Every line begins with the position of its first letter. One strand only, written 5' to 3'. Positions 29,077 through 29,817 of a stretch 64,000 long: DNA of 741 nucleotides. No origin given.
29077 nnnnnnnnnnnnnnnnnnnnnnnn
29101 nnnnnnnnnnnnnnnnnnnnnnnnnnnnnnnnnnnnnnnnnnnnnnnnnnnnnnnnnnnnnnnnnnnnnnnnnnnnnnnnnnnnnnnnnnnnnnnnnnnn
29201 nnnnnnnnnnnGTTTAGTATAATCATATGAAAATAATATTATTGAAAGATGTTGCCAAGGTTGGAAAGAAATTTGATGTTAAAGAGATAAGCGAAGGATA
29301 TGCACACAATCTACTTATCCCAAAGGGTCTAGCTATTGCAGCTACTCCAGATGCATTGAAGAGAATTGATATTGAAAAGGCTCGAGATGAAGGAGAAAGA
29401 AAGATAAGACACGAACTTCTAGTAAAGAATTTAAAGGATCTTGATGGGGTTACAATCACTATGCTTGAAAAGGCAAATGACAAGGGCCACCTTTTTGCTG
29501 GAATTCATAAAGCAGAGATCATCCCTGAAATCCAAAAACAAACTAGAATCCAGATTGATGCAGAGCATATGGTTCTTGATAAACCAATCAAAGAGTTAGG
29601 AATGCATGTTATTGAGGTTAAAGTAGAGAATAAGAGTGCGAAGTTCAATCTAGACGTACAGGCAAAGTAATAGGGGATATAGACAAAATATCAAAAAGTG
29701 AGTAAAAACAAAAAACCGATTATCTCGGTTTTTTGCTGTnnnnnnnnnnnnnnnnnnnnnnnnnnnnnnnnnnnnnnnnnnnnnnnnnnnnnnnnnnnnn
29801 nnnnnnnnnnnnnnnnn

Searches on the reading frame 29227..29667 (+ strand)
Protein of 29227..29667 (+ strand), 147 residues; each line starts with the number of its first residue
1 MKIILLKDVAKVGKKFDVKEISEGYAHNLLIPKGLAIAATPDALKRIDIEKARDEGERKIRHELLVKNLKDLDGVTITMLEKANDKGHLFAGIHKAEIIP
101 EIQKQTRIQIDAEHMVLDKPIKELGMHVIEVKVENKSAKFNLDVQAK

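Call 65: search_protein_families(library=pfam, proteins=[window:29227-29667:+], max_evalue=0.001)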
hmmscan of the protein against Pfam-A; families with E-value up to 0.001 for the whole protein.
window:29227-29667:+ (147 aa): 2 families
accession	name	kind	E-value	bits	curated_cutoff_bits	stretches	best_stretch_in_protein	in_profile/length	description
PF01281.25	Ribosomal_L9_N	-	1.4e-19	69.8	20.7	1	1-46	1-46/47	Ribosomal protein L9, N-terminal domain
PF03948.19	Ribosomal_L9_C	-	1.6e-13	51.3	23.2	1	70-145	8-85/86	Ribosomal protein L9, C-terminal domain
